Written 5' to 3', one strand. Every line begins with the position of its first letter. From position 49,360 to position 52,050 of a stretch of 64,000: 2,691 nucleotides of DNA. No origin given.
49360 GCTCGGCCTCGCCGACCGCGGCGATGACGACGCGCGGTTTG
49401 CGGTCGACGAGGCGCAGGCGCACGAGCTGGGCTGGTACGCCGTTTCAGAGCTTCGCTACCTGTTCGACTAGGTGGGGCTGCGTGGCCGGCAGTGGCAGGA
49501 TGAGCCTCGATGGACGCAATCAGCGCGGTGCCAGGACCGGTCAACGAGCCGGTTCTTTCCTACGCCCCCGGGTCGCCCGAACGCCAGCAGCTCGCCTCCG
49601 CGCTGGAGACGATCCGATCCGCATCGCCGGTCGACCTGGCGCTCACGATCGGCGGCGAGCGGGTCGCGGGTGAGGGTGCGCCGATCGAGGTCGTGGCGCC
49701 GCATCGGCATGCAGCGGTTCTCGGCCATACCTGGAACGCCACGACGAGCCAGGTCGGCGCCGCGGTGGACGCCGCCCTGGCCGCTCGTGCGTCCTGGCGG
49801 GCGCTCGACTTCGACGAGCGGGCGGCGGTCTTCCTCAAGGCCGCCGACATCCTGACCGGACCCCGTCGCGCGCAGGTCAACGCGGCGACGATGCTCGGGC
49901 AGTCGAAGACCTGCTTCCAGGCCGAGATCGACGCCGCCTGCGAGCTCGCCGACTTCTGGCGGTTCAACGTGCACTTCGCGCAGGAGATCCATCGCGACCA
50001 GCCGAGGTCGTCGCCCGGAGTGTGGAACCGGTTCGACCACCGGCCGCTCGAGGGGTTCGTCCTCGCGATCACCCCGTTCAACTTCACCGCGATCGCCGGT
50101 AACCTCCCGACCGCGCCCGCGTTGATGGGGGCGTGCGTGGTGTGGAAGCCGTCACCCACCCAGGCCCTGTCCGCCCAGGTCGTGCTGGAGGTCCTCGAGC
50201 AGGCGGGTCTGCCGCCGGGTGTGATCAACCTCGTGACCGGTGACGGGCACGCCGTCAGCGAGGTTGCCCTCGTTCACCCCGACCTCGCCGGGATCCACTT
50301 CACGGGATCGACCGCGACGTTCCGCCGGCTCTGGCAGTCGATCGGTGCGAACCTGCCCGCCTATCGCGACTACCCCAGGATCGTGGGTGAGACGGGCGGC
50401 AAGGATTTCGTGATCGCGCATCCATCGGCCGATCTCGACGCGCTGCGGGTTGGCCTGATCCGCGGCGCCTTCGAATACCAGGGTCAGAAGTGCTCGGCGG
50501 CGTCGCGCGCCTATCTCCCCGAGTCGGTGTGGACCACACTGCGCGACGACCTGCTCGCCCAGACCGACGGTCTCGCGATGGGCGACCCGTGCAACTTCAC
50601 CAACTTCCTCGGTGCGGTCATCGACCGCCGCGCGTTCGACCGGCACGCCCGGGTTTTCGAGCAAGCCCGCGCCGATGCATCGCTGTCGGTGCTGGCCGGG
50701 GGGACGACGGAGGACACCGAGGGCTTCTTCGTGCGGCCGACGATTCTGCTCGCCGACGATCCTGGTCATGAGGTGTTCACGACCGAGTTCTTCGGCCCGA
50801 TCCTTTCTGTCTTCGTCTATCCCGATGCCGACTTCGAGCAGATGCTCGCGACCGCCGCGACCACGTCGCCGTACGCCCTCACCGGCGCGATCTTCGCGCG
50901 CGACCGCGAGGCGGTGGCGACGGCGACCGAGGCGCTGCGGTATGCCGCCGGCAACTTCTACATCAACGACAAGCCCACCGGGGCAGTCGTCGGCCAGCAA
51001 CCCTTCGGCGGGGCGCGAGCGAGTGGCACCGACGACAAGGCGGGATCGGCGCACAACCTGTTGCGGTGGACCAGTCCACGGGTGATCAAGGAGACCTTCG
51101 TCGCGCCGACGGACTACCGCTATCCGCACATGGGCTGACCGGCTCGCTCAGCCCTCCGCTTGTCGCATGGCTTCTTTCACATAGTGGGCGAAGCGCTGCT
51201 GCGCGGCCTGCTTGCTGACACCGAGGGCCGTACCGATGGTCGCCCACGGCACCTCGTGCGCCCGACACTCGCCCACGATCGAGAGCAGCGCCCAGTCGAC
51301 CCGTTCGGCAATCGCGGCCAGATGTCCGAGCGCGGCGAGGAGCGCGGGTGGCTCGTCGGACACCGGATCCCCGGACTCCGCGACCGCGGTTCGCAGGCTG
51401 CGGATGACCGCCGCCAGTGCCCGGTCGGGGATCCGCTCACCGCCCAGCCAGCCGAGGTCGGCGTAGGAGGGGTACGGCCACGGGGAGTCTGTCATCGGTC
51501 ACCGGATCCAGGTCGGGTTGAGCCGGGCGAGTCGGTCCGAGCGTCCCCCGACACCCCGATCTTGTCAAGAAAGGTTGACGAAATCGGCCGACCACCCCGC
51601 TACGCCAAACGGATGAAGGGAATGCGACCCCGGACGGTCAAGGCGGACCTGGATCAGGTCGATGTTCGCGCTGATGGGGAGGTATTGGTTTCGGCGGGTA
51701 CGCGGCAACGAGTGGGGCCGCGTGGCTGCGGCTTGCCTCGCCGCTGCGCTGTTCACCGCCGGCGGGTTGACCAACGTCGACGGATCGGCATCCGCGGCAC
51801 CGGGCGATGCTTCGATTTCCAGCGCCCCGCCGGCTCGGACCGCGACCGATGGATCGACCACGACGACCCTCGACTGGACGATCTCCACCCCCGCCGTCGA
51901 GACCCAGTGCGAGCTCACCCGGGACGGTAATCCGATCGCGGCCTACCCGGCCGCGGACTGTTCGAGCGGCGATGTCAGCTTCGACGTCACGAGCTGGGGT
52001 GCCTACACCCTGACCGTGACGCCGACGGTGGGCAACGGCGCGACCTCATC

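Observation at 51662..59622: Giant ~20-repeat Ig-like surface protein translationally coupled to an active GAF-GGDEF diguanylate cyclase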

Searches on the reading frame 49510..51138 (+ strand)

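Call 8: search_protein_families(library=pfam, proteins=[window:49510-51138:+], max_evalue=0.001)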
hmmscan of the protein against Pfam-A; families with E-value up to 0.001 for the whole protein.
window:49510-51138:+ (542 aa): 1 family
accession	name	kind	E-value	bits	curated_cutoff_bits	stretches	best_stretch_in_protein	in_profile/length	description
PF00171.27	Aldedh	-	4.8e-99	332.4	23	1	55-523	5-458/461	Aldehyde dehydrogenase family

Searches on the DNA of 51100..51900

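Call 59: search_rna_families(source=window, start=51100, end=51900, threshold=evalue, max_evalue=1)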
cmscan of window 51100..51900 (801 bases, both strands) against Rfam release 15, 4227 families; matches with E-value up to 1: 1.
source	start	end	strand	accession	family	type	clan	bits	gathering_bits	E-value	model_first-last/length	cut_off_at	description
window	51139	51330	-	RF00261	IRES_L-myc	Cis-reg; IRES;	-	16.2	60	0.94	1-221/221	no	L-myc internal ribosome entry site (IRES)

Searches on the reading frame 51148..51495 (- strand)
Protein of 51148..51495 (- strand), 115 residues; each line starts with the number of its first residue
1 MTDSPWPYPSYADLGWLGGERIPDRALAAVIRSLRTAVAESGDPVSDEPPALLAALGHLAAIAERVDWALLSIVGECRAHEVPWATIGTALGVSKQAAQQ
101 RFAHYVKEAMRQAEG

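Call 8: search_protein_families(library=pfam, proteins=[window:51148-51495:-], max_evalue=0.001)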
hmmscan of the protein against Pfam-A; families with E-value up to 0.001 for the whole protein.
window:51148-51495:- (115 aa): 1 family
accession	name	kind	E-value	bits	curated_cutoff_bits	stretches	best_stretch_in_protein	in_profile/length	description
PF22980.2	Myb_DNA-bind_8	-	0.0008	19.1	27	0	70-105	8-44/50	Myb-like DNA-binding domain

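Call 22: search_protein_families(library=pfam, proteins=[window:51148-51495:-], max_evalue=10)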
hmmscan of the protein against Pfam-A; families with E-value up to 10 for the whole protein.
window:51148-51495:- (115 aa): 4 families
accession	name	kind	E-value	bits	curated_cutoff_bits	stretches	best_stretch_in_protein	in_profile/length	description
PF22980.2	Myb_DNA-bind_8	-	0.0008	19.1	27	1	70-105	8-44/50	Myb-like DNA-binding domain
PF19889.5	DUF6362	-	0.005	17.6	31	1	77-104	66-93/98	Domain of unknown function (DUF6362)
PF19029.5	DUF883_C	-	0.0056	16.7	27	1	79-93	5-19/30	DUF883 C-terminal glycine zipper region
PF13404.12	HTH_AsnC-type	-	0.019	15.2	27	1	82-103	18-39/42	AsnC-type helix-turn-helix domain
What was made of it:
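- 51148..51495 (-): 115-aa protein, divergently transcribed from the giant gene. A lineage-specific conserved neighbour and possible regulator, not part of the phylum-wide core. Only weak HTH/Myb-like Pfam hits (call 22).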

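Call 23: search_protein_families(library=ncbifam, proteins=[window:51148-51495:-], max_evalue=10)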
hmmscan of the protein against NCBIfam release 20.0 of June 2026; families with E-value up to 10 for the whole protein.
window:51148-51495:- (115 aa): 1 family
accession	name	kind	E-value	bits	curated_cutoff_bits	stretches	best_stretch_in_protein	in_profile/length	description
TIGR04268.1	FxSxx-COOH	equivalog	0.11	12.8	28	1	22-46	14-38/44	FxSxx-COOH cyclophane-containing RiPP peptide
